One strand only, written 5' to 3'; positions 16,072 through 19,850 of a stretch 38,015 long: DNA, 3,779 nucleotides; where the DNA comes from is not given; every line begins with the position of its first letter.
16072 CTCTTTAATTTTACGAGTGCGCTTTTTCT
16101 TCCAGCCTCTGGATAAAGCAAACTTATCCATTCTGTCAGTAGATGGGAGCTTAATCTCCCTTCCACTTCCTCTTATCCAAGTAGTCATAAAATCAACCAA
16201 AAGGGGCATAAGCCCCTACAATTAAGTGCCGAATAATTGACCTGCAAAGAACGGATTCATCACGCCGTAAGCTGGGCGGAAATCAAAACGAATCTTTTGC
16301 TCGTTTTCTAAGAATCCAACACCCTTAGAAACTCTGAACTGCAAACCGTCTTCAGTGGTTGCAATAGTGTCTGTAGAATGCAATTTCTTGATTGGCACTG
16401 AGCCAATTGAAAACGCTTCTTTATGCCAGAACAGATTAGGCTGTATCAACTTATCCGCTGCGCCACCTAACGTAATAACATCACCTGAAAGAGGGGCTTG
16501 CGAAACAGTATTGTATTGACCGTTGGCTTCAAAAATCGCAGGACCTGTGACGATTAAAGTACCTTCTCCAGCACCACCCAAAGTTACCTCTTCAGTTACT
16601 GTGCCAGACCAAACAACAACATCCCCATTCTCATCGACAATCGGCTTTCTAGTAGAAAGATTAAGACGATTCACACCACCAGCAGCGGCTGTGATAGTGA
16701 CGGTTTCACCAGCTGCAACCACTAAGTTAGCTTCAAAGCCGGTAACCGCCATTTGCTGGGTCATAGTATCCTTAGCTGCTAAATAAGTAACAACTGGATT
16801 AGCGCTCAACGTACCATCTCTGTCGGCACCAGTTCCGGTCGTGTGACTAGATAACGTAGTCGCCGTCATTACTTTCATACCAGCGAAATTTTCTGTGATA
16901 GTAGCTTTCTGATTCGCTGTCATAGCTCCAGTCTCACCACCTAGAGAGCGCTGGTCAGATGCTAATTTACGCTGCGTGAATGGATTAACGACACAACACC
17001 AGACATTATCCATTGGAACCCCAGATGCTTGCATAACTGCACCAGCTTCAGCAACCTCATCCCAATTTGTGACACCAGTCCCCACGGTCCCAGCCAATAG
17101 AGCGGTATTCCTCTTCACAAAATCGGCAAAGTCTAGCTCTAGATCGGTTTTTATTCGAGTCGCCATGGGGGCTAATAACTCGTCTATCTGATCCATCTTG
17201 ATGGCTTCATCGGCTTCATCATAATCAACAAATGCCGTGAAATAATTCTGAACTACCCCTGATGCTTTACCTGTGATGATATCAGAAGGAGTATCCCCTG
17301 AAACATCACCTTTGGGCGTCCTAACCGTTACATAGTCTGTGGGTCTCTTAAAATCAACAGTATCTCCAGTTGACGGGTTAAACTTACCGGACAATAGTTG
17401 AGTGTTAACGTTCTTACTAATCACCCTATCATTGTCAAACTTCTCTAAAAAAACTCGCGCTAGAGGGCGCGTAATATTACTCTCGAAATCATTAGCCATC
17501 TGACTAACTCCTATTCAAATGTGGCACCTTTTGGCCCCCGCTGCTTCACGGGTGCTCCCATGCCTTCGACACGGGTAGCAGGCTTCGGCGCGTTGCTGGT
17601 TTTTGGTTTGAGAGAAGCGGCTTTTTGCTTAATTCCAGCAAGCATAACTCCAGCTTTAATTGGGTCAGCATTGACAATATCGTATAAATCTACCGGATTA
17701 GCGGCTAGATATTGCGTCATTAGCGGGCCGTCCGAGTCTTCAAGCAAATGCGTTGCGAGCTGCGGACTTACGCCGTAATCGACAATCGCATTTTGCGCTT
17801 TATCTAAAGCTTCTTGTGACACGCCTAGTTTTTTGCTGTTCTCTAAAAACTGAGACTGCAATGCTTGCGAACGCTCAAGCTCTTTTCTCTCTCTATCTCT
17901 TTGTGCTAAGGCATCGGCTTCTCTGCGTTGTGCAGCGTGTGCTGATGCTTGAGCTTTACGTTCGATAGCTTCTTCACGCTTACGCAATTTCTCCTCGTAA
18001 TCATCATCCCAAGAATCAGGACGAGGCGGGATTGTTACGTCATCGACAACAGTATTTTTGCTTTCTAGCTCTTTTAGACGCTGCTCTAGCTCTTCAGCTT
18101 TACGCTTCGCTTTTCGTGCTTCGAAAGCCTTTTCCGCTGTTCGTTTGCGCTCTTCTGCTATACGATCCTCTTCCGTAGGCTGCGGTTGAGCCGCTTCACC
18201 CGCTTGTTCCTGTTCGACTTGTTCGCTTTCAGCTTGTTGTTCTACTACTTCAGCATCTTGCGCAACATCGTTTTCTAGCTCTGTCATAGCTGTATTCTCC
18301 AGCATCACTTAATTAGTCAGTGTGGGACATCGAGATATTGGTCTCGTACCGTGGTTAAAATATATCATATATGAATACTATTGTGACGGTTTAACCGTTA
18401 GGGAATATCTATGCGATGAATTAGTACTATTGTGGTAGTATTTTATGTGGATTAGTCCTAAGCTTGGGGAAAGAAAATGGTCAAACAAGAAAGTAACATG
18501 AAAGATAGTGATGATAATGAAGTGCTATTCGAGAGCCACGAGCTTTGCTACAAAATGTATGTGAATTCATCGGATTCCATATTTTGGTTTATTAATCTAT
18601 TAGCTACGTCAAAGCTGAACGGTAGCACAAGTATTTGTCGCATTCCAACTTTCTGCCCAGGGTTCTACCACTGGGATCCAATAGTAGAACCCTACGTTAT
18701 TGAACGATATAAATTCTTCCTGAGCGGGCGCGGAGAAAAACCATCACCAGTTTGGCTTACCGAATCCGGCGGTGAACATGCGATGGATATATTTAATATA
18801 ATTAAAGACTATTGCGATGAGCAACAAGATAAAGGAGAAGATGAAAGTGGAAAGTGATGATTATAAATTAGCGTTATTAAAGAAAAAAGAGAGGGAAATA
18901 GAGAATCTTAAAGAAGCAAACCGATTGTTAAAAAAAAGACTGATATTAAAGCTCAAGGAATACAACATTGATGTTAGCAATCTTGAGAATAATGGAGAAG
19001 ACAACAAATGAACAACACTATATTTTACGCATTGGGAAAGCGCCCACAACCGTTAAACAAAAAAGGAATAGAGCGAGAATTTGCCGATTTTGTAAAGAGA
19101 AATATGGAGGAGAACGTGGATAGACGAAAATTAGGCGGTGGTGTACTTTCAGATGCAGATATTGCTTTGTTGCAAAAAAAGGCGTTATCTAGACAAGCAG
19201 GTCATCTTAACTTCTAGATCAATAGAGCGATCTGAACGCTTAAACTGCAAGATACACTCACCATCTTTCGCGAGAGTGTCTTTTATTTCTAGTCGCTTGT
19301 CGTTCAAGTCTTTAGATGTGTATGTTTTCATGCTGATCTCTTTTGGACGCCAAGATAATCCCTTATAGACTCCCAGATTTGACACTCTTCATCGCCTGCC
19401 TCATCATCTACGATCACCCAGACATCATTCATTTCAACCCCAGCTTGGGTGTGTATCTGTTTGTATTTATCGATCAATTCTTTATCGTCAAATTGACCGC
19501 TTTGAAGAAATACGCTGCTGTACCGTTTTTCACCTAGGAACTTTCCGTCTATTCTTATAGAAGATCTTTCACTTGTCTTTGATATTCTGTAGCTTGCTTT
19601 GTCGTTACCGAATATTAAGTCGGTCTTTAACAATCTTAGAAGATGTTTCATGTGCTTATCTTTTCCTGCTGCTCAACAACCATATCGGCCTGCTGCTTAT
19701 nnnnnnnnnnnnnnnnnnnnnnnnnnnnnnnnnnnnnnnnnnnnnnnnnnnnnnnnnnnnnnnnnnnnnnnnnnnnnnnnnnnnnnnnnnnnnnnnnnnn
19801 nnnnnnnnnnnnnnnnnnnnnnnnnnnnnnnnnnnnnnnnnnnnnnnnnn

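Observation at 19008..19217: A 69-aa ORF built partly from peptide segments identical to the major capsid protein and an ejection-type protein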

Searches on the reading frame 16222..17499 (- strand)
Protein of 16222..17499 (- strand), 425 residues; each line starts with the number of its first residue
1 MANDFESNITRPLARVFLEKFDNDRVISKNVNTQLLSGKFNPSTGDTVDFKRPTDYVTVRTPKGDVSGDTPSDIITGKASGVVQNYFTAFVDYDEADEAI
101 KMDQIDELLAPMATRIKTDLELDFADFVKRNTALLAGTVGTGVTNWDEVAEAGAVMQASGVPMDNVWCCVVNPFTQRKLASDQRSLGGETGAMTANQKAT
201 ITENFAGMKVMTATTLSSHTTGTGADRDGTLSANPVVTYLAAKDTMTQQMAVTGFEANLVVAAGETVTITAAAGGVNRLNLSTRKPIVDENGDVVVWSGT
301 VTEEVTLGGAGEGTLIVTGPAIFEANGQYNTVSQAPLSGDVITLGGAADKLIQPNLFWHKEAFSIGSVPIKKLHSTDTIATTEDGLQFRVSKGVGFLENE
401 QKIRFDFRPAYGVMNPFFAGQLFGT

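Call 6: search_dna_similar(query=window:16222-17499:-, collection=phages, mode=protein, max_rows=30)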
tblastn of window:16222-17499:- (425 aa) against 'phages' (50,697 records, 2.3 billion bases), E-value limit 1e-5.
Records with a match: 39; places in all: 40; records where one place covers at least 80% of the query: 34.
Best place of each record, by identity: 60-80% 1; <60% 38.
By first word of the organism name: Bacteriophage 14; Escherichia 6; Vibrio 4; Hamiltonella 3; Sodalis 3; Salmonella 2; Shigella 2; Enterobacteria 2; Pseudoalteromonas 1; Shewanella 1; and 1 more.
By host as written in the record: - 13; Candidatus Hamiltonella defensa 5; Escherichia coli 4; Salmonella sp. 2; Shigella flexneri 2; Sodalis glossinidius str. 'morsitans' 2; Vibrio crassostreae 2; Pseudoalteromonas sp. H6 1; and 8 more.
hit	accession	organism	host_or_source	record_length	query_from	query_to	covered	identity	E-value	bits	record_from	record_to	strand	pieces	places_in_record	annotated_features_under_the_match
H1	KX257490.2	Pseudoalteromonas virus vB_PspP-H6/1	Pseudoalteromonas sp. H6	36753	1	424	100%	66.3%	1e-178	558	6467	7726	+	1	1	putative coat protein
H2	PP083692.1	Salmonella phage NM-3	Salmonella sp.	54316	3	424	99%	36.8%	5e-73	254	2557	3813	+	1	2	major capsid protein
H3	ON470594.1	Escherichia phage vB_EcoP-683R2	Escherichia coli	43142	1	424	100%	36.5%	2e-74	258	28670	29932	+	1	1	major capsid protein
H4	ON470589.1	Escherichia phage vB_EcoP-611R6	Escherichia coli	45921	1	424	100%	36.5%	2e-74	258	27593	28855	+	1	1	major capsid protein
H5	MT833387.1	Escherichia phage HF4s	Escherichia coli 4s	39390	1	424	100%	36.5%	5e-74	257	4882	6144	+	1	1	main capsid protein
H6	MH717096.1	Escherichia phage N7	Escherichia coli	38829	1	424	100%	36.5%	1e-73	256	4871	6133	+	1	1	head protein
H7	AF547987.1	Shigella phage Sf6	Shigella flexneri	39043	1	424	100%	36.5%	2e-73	256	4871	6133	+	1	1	5: gene 5 protein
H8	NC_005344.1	Shigella phage Sf6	Shigella flexneri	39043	1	424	100%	36.5%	2e-73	256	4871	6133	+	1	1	major head protein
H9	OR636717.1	Shewanella phage ZP9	Shewanella xiamenensis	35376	1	424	100%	36.4%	6e-75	260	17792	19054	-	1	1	major capsid protein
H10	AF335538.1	Enterobacteria phage HK620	Escherichia coli H, strain 2158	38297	1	424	100%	36.3%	3e-73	255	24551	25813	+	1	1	5: capsid protein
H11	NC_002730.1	Enterobacteria phage HK620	Escherichia coli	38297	1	424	100%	36.3%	3e-73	255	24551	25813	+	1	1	5: major head protein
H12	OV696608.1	Escherichia phage Gally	-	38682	1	424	100%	36.3%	9e-73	253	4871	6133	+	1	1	major capsid protein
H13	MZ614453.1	Salmonella phage MS2 LVA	Salmonella sp.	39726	1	424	100%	34.6%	2e-70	247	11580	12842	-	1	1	record has no annotation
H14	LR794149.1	Bacteriophage APSE-7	aphid host's whole body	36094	1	424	100%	33.6%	2e-68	241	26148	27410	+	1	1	Coat protein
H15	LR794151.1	Bacteriophage APSE-7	aphid host's whole body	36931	1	424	100%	33.6%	3e-68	240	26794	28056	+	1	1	Coat protein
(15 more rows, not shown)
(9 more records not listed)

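Call 7: get_annotated_region(hit=H1, flank=9000)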
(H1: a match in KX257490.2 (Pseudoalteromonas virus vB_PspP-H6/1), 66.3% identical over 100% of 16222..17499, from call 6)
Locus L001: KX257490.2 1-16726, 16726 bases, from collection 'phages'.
description: Pseudoalteromonas virus vB_PspP-H6/1, complete genome.
organism: Pseudoalteromonas virus vB_PspP-H6/1 (NCBI taxid 1852626)
taxonomy: Viruses; Duplodnaviria; Heunggongvirae; Uroviricota; Caudoviricetes
host: Pseudoalteromonas sp. H6; source: seawater; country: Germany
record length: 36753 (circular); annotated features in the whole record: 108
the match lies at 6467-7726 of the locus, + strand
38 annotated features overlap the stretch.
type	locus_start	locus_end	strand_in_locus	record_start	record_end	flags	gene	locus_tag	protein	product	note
CDS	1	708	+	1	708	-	-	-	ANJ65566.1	hypothetical protein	gp01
regulatory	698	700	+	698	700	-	-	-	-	ribosome_binding_site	ribosome_binding_site motif class GGA/GAG/AGG / spacer 5-10bp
CDS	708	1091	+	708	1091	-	-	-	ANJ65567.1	putative terminase small subunit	gp02; pfam16677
regulatory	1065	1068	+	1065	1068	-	-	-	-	ribosome_binding_site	ribosome_binding_site motif class GGAG/GAGG / spacer 5-10bp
CDS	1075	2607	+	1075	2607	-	-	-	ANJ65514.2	putative terminase large subunit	gp03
regulatory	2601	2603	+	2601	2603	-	-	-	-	ribosome_binding_site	ribosome_binding_site motif class GGA/GAG/AGG / spacer 5-10bp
CDS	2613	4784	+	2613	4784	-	-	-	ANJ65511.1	putative portal protein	gp04; pfam16510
CDS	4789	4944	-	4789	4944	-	-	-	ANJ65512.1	hypothetical protein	gp05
CDS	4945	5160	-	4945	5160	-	-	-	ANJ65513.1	hypothetical protein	gp06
regulatory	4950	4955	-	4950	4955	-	-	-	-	ribosome_binding_site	ribosome_binding_site motif class AGGAGG / spacer 5-10bp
CDS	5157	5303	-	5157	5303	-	-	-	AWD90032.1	hypothetical protein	gp07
regulatory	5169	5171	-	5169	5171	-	-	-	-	ribosome_binding_site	ribosome_binding_site motif class GGA/GAG/AGG / spacer 5-10bp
regulatory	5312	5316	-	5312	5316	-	-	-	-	ribosome_binding_site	ribosome_binding_site motif class AGGAG / spacer 5-10bp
CDS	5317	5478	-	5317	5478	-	-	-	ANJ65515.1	hypothetical protein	gp08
regulatory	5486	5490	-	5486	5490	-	-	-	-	ribosome_binding_site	ribosome_binding_site motif class AGGAG / spacer 5-10bp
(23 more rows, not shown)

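Call 12: find_related_loci(query=window:16222-17499:-, collection=viral_contigs, flank=10000)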
Query window:16222-17499:- (425 aa) in viral_contigs; peptide patterns used: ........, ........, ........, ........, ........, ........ (x = any residue, [..] = any of these).
228 stretches matched a pattern; 228 encode a relative of the query (tblastn E <= 1e-3); the best 80 are kept; 80 distinct loci.
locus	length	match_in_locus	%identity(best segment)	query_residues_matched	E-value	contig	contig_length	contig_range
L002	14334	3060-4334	80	1-425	0e+0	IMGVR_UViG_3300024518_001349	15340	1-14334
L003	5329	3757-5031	80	1-425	0e+0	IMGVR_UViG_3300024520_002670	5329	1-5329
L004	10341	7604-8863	75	1-424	0e+0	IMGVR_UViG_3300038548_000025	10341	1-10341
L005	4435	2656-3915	75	1-424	0e+0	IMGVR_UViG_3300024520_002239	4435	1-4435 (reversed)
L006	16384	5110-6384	73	1-425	0e+0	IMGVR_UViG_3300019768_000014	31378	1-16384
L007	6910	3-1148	80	43-424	0e+0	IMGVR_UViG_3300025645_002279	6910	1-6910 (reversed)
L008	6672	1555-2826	72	1-424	0e+0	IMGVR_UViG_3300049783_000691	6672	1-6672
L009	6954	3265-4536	72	1-424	0e+0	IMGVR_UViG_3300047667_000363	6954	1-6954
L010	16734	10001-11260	73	1-424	0e+0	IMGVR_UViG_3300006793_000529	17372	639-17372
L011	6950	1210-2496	75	1-424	0e+0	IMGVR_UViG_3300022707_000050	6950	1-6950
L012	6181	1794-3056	72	1-425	0e+0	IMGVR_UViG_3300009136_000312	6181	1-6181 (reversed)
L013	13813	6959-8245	75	1-424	0e+0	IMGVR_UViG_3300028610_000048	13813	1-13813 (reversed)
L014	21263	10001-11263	72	1-425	0e+0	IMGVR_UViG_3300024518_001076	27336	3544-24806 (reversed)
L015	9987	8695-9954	73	1-424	0e+0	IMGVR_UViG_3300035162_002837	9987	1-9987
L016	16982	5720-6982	72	1-425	0e+0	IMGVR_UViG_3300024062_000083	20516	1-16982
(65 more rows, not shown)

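Call 21: find_homologous_proteins(query=window:16222-17496:-, max_evalue=1e-100)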
Query window:16222-17496:- (424 aa): 2349 proteins with E <= 1e-100 among 8000 candidates; the best 120 are listed.
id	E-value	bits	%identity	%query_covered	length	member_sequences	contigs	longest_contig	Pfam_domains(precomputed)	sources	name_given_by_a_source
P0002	4.3e-277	937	100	100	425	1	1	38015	PF11651.15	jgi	-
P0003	9.1e-235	797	83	100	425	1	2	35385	PF11651.15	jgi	jgi:hypothetical protein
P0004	8.6e-230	781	83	100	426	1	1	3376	PF11651.15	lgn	-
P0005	4.8e-225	765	82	100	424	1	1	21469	PF11651.15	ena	-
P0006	3.2e-224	762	80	100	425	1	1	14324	PF11651.15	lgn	-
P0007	3.3e-224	762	81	100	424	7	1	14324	PF11651.15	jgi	jgi:hypothetical protein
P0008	8.7e-224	761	81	100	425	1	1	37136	PF11651.15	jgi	jgi:hypothetical protein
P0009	7.4e-222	755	81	100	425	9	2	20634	PF11651.15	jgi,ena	jgi:hypothetical protein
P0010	4.3e-221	752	80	100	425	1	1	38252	PF11651.15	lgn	-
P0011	2.1e-220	750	80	100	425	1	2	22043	PF11651.15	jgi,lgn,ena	-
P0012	1.1e-218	744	79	100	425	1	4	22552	PF11651.15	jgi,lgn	jgi:hypothetical protein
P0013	4.9e-218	742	80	100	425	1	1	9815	PF11651.15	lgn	-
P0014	7.5e-218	741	79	100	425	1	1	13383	PF11651.15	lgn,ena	-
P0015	3.5e-217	739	79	100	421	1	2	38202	PF11651.15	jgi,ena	-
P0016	3.5e-216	736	78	100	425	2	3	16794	PF11651.15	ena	-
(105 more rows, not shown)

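Call 22: find_encoding_contigs(protein=P0003, flank=10000, max_places=2)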
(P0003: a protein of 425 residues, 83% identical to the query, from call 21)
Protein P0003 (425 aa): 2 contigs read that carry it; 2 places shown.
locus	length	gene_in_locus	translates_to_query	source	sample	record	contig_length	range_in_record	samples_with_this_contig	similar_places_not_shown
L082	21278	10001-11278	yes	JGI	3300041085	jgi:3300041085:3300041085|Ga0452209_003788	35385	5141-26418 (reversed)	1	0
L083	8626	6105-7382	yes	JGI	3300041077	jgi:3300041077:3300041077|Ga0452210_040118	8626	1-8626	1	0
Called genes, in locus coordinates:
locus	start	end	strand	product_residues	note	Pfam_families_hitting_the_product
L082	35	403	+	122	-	-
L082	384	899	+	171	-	PF00436:SSB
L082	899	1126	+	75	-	-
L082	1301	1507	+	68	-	-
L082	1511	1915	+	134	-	PF00472:RF-1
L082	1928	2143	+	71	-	-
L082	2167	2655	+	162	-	-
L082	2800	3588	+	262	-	-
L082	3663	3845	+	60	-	-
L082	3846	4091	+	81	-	-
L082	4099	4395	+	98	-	-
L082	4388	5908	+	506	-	-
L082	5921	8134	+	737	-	PF16510:P22_portal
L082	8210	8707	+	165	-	-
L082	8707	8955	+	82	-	-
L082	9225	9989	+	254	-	-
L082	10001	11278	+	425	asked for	PF11651:P22_CoatProtein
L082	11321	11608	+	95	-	-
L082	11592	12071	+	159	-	-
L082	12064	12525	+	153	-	-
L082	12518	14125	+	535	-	-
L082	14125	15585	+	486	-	PF11134:Phage_stabilise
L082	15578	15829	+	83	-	-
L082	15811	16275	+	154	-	PF11039:DUF2824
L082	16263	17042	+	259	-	-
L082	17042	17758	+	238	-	-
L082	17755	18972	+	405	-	-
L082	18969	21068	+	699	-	-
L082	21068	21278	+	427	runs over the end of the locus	-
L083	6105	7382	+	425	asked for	PF11651:P22_CoatProtein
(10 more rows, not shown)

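Call 23: find_encoding_contigs(protein=P0008, flank=10000, max_places=2)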
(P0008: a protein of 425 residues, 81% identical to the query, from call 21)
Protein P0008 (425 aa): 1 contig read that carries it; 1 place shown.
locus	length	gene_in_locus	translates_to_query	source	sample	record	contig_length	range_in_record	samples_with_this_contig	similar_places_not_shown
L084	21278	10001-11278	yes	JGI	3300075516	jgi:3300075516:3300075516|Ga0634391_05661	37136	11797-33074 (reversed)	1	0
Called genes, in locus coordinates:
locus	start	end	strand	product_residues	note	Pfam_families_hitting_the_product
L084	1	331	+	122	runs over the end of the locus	-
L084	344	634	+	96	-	-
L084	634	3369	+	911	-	-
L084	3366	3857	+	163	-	-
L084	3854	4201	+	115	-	-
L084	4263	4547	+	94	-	-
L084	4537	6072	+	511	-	-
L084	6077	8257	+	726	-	PF16510:P22_portal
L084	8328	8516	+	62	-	-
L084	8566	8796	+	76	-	-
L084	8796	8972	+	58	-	-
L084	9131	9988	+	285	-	-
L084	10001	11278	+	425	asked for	PF11651:P22_CoatProtein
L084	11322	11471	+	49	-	-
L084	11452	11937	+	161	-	-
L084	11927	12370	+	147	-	-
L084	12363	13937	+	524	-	-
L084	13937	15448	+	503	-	PF11134:Phage_stabilise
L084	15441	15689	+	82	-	-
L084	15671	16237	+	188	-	PF20043:DUF6445 (weak)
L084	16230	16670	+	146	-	PF00583:Acetyltransf_1, PF13508:Acetyltransf_7 (weak)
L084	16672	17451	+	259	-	-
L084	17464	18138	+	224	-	-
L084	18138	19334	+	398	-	-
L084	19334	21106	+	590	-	-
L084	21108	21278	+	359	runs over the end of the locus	-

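Call 24: find_encoding_contigs(protein=P0005, flank=10000, max_places=2)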
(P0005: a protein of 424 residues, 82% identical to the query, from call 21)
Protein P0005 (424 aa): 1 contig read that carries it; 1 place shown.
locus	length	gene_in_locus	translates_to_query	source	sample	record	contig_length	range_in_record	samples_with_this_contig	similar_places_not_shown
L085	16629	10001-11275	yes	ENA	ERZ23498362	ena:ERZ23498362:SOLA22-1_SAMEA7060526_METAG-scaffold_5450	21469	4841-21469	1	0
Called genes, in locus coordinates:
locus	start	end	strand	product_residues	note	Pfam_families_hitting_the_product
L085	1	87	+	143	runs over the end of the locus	-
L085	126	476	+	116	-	-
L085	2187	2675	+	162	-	-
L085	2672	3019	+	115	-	-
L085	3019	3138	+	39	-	-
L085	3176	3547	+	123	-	PF16677:GP3_package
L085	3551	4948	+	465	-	PF04466:Terminase_3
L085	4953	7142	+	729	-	PF16510:P22_portal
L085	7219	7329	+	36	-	-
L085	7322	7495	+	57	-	-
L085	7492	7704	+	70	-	-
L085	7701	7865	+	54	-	-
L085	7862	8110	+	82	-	-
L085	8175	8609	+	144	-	-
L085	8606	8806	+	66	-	-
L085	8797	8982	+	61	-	-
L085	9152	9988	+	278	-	-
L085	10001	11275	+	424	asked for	PF11651:P22_CoatProtein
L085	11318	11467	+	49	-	-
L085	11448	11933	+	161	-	PF11650:P22_Tail-4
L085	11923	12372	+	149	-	PF11650:P22_Tail-4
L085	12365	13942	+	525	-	-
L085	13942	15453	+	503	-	PF11134:Phage_stabilise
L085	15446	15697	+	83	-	-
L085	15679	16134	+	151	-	PF11039:DUF2824 (weak)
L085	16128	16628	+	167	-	?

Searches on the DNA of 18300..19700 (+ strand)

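Call 5: search_dna_similar(query=window:18300-19700:+, collection=phages, mode=distant, max_rows=30)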
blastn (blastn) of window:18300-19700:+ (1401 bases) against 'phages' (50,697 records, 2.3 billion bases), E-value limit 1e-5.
No match.

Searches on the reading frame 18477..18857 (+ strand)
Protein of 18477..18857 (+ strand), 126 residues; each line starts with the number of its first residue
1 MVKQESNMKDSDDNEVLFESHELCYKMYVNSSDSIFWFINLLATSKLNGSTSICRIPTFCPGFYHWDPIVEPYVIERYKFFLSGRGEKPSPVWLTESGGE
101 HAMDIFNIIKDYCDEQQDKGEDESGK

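Call 15: search_protein_families(library=pfam, proteins=[window:18477-18857:+], max_evalue=1)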
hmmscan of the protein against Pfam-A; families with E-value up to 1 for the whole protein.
window:18477-18857:+ (126 aa): 0 families

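Call 16: search_protein_families(library=phrogs, proteins=[window:18477-18857:+], max_evalue=1)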
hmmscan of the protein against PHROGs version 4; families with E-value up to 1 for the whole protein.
window:18477-18857:+ (126 aa): 1 family
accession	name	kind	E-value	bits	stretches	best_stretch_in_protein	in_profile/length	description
phrog_30145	-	unknown function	0.031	15.7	1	4-53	28-77/87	-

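Call 68: search_dna_similar(query=window:18477-18854:+, collection=phages, mode=protein, max_evalue=0.01)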
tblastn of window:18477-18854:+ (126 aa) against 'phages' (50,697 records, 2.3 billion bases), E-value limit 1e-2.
No match.

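Call 70: find_related_loci(query=window:18477-18854:+, collection=viral_contigs, flank=5000)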
Query window:18477-18854:+ (126 aa) in viral_contigs; peptide patterns used: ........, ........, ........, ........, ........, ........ (x = any residue, [..] = any of these).
No stretch of DNA in the collection matches any of the patterns.

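Call 78: search_protein_families(library=padloc, proteins=[window:18477-18854:+], max_evalue=0.1)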
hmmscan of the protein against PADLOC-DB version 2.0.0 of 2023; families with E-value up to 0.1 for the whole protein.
window:18477-18854:+ (126 aa): 1 family
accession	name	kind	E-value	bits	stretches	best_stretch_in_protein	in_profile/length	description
PDLC00531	JetD1|JetD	-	0.0023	15.5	1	14-93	71-150/234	DUF2220; DUF3322; DUF2399 domain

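Call 79: search_protein_families(library=ncbifam, proteins=[window:18477-18854:+], max_evalue=0.1)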
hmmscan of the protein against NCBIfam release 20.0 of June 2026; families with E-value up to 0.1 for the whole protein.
window:18477-18854:+ (126 aa): 0 families

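Call 81: search_protein_families(library=pfam, proteins=[window:18477-18854:+], max_evalue=10)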
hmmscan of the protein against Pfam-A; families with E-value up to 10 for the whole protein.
window:18477-18854:+ (126 aa): 0 families

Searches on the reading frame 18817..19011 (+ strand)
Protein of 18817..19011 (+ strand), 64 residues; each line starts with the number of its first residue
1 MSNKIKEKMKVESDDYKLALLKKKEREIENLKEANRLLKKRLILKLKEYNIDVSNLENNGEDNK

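Call 15: search_protein_families(library=pfam, proteins=[window:18817-19011:+], max_evalue=1)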
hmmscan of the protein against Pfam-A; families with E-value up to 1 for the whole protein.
window:18817-19011:+ (64 aa): 1 family
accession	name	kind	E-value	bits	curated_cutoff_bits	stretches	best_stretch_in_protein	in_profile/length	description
PF12065.13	DUF3545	-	0.1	13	25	1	9-39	12-41/58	Protein of unknown function (DUF3545)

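Call 16: search_protein_families(library=phrogs, proteins=[window:18817-19011:+], max_evalue=1)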
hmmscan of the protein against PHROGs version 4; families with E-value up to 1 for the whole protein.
window:18817-19011:+ (64 aa): 2 families
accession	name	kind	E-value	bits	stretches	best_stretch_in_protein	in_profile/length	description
phrog_8203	-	unknown function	0.074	12.9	1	7-59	276-327/394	-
phrog_25647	-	unknown function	0.27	12.2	1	42-56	19-33/67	-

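Call 78: search_protein_families(library=padloc, proteins=[window:18817-19008:+], max_evalue=0.1)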
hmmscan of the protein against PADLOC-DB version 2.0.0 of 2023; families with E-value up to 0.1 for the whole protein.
window:18817-19008:+ (64 aa): 0 families

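Call 79: search_protein_families(library=ncbifam, proteins=[window:18817-19008:+], max_evalue=0.1)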
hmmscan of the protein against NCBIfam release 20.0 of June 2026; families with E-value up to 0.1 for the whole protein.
window:18817-19008:+ (64 aa): 0 families
